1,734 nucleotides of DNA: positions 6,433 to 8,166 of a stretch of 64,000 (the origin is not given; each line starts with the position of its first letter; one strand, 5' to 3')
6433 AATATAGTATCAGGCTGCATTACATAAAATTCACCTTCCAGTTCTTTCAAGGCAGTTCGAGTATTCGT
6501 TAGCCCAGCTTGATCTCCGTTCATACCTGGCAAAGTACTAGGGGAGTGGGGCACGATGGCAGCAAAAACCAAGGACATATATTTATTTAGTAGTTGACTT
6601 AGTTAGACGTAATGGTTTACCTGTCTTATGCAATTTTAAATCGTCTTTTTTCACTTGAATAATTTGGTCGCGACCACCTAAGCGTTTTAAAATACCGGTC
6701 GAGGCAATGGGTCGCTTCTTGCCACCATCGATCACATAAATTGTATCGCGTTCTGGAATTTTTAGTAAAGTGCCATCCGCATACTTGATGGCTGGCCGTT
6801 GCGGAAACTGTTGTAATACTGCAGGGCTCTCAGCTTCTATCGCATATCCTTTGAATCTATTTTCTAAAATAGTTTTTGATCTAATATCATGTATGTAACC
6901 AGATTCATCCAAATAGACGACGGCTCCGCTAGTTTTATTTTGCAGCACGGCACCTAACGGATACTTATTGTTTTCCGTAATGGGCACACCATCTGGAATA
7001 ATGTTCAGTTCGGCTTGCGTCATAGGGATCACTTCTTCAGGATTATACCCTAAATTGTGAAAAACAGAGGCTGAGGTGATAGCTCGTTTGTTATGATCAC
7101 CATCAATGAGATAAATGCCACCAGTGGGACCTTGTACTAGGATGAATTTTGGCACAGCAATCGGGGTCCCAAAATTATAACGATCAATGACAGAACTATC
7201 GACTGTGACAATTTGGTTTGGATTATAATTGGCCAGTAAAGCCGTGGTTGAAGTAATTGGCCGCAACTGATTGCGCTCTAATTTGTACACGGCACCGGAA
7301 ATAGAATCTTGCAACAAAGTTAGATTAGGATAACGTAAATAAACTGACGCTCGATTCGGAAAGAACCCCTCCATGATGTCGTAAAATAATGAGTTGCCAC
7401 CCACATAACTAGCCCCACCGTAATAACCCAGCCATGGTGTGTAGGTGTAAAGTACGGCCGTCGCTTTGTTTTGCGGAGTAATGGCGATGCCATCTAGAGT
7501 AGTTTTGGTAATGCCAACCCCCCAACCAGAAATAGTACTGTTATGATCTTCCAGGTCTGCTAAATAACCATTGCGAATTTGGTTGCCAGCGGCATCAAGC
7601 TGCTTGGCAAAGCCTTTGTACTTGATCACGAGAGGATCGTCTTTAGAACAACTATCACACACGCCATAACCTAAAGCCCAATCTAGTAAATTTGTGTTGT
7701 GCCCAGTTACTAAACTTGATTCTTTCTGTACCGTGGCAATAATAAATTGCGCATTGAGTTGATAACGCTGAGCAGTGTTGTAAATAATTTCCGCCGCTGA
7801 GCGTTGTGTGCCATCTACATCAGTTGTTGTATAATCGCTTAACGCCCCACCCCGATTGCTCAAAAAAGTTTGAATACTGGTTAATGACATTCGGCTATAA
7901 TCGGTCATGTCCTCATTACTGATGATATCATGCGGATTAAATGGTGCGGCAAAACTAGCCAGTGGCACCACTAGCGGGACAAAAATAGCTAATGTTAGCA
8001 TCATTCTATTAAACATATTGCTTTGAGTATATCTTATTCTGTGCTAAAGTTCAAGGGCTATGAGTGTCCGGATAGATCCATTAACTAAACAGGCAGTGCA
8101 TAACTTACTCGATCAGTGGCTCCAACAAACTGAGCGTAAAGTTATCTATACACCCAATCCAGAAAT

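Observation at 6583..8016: Secreted 477-aa protein with four tandem ~55-aa repeats of an unassigned motif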

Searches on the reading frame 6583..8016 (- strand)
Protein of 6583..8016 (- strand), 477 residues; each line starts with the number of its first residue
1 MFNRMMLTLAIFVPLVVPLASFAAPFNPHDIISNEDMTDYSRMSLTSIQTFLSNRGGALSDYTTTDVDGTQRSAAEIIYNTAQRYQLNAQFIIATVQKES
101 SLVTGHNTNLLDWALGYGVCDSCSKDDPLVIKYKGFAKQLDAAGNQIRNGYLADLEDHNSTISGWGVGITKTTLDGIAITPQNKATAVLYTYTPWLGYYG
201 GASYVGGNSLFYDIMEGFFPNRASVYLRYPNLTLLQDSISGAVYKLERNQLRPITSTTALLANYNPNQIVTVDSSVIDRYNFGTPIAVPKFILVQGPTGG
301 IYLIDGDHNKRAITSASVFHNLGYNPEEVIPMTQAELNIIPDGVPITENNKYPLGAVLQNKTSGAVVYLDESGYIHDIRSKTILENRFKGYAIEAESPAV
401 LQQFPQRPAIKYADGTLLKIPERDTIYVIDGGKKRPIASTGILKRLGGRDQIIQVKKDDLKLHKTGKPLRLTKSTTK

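Call 3: search_protein_families(library=pfam, proteins=[window:6583-8016:-], max_evalue=10)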
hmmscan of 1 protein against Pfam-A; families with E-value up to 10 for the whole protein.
window:6583-8016:- (477 aa): 1 family
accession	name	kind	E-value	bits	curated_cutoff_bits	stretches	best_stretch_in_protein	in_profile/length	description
PF05108.18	T7SS_ESX1_EccB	-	0.00043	19.5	27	1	233-289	72-129/474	Type VII secretion system ESX-1, transport TM domain B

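Call 4: search_protein_families(library=ncbifam, proteins=[window:6583-8016:-], max_evalue=10)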
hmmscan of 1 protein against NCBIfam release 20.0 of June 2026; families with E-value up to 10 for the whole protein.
window:6583-8016:- (477 aa): 2 families
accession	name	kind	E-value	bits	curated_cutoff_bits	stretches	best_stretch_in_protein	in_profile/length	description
TIGR03919.1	T7SS_EccB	equivalog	9.2e-05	21.4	154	2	233-289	69-126/457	type VII secretion protein EccB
NF006810.0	PRK09331.1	subfamily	0.13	11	301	1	80-124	12-56/397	Sep-tRNA:Cys-tRNA synthetase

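Call 5: search_solved_structures(query=window:6583-8016:-, max_evalue=10, show_alignments=2)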
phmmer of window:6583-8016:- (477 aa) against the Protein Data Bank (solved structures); distinct sequences matched with E-value up to 10: 2.
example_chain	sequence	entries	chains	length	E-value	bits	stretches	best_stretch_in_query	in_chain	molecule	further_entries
3aup_A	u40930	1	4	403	0.29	13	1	298-365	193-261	Basic 7S globulin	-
5g09_A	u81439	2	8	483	1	11.1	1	204-277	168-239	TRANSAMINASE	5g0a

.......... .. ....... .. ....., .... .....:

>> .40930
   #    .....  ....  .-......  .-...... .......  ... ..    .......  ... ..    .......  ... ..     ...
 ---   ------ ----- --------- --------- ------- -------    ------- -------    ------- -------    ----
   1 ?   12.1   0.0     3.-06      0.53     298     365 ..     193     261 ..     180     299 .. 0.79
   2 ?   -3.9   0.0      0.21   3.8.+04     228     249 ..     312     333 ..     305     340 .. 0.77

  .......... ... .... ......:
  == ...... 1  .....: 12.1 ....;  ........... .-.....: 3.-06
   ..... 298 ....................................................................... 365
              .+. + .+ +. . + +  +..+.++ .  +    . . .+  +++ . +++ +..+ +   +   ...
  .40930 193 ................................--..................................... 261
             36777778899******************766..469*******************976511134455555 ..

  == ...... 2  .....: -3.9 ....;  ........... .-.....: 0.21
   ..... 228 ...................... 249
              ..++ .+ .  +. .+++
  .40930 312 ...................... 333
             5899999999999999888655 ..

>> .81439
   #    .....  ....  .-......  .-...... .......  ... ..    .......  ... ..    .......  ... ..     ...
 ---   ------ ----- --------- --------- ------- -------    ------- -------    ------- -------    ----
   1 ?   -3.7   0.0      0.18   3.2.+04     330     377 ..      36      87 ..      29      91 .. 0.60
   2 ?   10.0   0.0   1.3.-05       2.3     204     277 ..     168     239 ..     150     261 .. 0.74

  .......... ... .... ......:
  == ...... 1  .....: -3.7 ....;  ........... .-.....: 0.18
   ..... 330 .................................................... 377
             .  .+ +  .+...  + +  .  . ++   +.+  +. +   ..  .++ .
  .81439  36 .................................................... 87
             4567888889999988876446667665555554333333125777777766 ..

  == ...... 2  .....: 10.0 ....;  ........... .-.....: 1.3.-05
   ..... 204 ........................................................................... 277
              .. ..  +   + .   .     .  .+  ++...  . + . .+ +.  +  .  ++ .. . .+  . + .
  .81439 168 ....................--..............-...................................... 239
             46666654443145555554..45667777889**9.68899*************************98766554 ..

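Call 6: find_homologous_proteins(query=window:6583-8016:-, max_evalue=0.001)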
Query window:6583-8016:- (477 aa): 283 proteins with E <= 0.001 among 7837 candidates; the best 120 are listed.
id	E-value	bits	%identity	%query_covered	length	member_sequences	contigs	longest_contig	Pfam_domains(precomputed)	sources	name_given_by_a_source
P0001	0.0e+0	1078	100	100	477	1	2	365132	-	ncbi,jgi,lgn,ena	ncbi:MAG: hypothetical protein WCV88_00175 [Patescibacteria group bacterium]|jgi:hypothetical protei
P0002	5.9e-223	759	71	99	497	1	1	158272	-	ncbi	-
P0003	9.3e-218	742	69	100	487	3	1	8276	-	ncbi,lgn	-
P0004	1.3e-214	731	68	99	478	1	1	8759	-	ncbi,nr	ncbi:MAG: hypothetical protein HY565_02900 [Candidatus Kerfeldbacteria bacterium]|nr:hypothetical pr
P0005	1.4e-211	721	67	100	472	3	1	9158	-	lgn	-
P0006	3.8e-211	720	68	98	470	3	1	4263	-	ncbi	-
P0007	1.3e-210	718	67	99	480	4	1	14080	-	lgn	-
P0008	4.5e-209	713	67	99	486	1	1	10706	-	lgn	-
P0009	1.0e-208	712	66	98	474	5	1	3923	-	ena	-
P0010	2.4e-207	707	68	95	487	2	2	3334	-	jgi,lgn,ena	-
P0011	1.4e-206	705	64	100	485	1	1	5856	-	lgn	-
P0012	2.3e-203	694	68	95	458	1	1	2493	-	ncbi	ncbi:MAG: hypothetical protein ACD_72C00537G0002, partial [uncultured bacterium]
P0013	5.5e-202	690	65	95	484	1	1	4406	-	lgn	-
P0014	4.4e-198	677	64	99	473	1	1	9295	-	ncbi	-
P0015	6.4e-198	676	64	98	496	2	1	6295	-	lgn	-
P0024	3.7e-177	608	56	98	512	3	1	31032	PF05108.19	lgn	-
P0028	4.4e-174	598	58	95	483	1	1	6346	PF05108.19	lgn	-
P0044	5.2e-128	446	47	96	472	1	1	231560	-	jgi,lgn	jgi:hypothetical protein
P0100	1.7e-91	325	38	94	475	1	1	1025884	-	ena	-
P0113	1.8e-89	319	38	99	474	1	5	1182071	-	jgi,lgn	jgi:hypothetical protein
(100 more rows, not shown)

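Call 11: search_protein_families(library=pfam, alignment_id=A1, max_evalue=0.01)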
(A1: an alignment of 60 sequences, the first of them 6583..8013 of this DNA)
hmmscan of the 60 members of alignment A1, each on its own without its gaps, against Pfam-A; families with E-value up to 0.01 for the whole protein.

A. member 1, window:6583-8013:- (476 aa): 1 family
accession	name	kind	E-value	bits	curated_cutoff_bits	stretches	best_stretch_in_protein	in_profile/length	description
PF05108.18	T7SS_ESX1_EccB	-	0.00042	19.5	27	0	232-288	72-129/474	Type VII secretion system ESX-1, transport TM domain B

B. families by the number of members that match (of 60 scanned): 2 families
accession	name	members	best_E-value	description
PF05108.18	T7SS_ESX1_EccB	20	2.6e-07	Type VII secretion system ESX-1, transport TM domain B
PF06321.17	P_gingi_FimA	1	0.0089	Major fimbrial subunit protein (FimA)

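Call 12: search_solved_structures(query=A1, max_evalue=1, show_alignments=3)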
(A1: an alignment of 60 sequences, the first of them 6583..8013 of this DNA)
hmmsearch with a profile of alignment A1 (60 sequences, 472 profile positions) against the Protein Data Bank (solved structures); distinct sequences matched with E-value up to 1: 1.
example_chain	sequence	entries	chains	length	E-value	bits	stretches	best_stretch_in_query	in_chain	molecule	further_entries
5ztb_E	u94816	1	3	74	1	10.9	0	309-335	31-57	Sulfur carrier protein TtuB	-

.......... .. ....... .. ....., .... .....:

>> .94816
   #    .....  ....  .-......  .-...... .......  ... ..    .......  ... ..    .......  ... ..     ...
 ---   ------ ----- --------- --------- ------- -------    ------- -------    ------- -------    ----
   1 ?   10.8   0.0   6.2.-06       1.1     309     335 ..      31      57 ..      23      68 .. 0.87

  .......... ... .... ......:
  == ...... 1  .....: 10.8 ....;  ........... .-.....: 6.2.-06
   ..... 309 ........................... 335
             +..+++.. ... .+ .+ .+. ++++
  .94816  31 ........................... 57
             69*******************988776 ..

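Call 19: predict_structure(alignment_id=A1)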
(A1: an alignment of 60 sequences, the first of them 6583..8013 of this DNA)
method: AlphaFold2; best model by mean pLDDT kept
length: 476 residues; sequences in the alignment: 60
mean_pLDDT: 90.1   pTM: 0.64
mean pLDDT of the five models: 90.1, 89.8, 89.2, 87.8, 87.5
residues with pLDDT >= 90: 317; 70-90: 133; 50-70: 23; < 50: 3
segments of 3 or more residues with pLDDT < 50: 474-476
pLDDT, mean of each block of 10 residues (from residue 1): 69 60 79 92 86 93 97 98 97 97 95 93 93 97 98 97 97 97 97 93 92 85 76 88 92 92 87 82 91 93 91 88 88 92 85 89 95 94 88 92 96 94 95 91 86 95 92 54
secondary structure, 60 per line:
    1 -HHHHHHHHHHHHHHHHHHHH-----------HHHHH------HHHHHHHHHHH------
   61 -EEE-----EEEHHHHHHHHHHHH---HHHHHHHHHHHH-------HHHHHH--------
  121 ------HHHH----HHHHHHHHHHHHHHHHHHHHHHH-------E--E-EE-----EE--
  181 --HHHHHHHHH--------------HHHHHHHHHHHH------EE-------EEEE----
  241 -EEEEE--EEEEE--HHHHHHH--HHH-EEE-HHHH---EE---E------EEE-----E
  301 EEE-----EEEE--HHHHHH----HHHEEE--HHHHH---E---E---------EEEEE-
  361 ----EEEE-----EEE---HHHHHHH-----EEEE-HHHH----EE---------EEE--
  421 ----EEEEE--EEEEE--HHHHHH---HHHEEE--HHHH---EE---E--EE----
elements in order: H2-21 H33-37 H44-54 E62-64 E70-72 H73-84 H88-99 H107-112 H127-130 H135-157 H183-191 H206-217 E233-236 E242-246 E249-253 H256-262 E269-271 H273-276 E292-294 E300-303 E309-312 H315-320 E328-330 H333-337 E355-359 E365-368 E374-376 H380-386 E392-395 H397-400 E416-418 E425-429 E432-436 H439-444 E451-453 H456-459

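Call 21: fold_search(model_id=the predicted structure, library=pdb)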
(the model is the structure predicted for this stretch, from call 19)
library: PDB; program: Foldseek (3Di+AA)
matches with E <= 10: 261; with E <= 0.001: 10
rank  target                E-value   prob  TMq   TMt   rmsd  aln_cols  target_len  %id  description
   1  4kk7                  8.1e-08  1.00  0.13  0.15  23.4       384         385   14  Structure of EccB1 from the type VII (ESX-1) secretion system of Mycobacterium tuberculosis. (released 2013-06-19)
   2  3x3m                  1.5e-07  1.00  0.13  0.15  23.5       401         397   14  Crystal structure of EccB1 of Mycobacterium tuberculosis in spacegroup P212121 (released 2015-12-09)
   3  5ebd                  5.1e-07  1.00  0.13  0.15  23.7       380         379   14  Crystal structure of EccB1 of Mycobacterium tuberculosis in spacegroup P21 (state IV) (released 2016-02-17)
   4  7nps_B1               8.3e-07  1.00  0.12  0.14  24.1       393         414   12  Structure of the periplasmic assembly from the ESX-5 inner membrane complex, C1 model (released 2021-05-26)
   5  5ebc                  1.1e-06  1.00  0.13  0.16  23.4       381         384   15  Crystal structure of EccB1 of Mycobacterium tuberculosis in spacegroup P21 (state III) (released 2016-02-17)
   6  3x3n                  2.7e-06  1.00  0.13  0.16  23.5       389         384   13  Crystal structure of EccB1 of Mycobacterium tuberculosis in spacegroup P21 (released 2015-12-09)
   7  7nps_B4               3.4e-06  1.00  0.12  0.13  24.9       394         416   13  Structure of the periplasmic assembly from the ESX-5 inner membrane complex, C1 model (released 2021-05-26)
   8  5cyu                  2.6e-05  1.00  0.12  0.15  23.4       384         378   14  Structure of the soluble domain of EccB1 from the Mycobacterium smegmatis ESX-1 secretion system. (released 2015-08-12)
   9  7np7_B1               3.6e-05  0.99  0.12  0.12  24.2       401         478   13  Structure of an intact ESX-5 inner membrane complex, Composite C1 model (released 2021-06-02)
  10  7np7_B4               4.1e-05  1.00  0.12  0.12  24.9       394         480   13  Structure of an intact ESX-5 inner membrane complex, Composite C1 model (released 2021-06-02)
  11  6sgy_A                1.0e-03  0.93  0.14  0.15  27.3       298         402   13  Structure of EccB3 dimer from the ESX-3 core complex (released 2019-10-09)
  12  4pi7_A                1.3e-02  1.00  0.24  0.46   6.2       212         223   12  Crystal structure of S. Aureus Autolysin E in complex with disaccharide NAM-NAG (released 2015-10-14)
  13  4pia                  2.8e-02  0.99  0.23  0.44   6.2       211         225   14  Crystal structure of S. Aureus Autolysin E (released 2015-10-14)
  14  4pi8_A                4.1e-02  0.99  0.23  0.45   6.6       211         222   11  Crystal structure of catalytic mutant E138A of S. Aureus Autolysin E in complex with disaccharide NAG-NAM (released 2015-10-14)
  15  8yxn_A                4.5e-02  0.94  0.23  0.39   8.8       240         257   14  X-ray structure of Clostridium perfringens autolysin catalytic domain in the P1 form (released 2024-05-15)
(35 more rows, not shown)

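Call 30: search_protein_families(library=phrogs, proteins=[window:6586-8016:-], max_evalue=1)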
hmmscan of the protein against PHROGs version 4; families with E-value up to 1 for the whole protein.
window:6586-8016:- (477 aa): 2 families
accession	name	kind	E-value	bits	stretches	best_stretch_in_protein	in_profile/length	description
phrog_9616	-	unknown function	2.6e-14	54.3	2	228-347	2-118/118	-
phrog_34046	-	unknown function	0.075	13.4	1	91-183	65-146/252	-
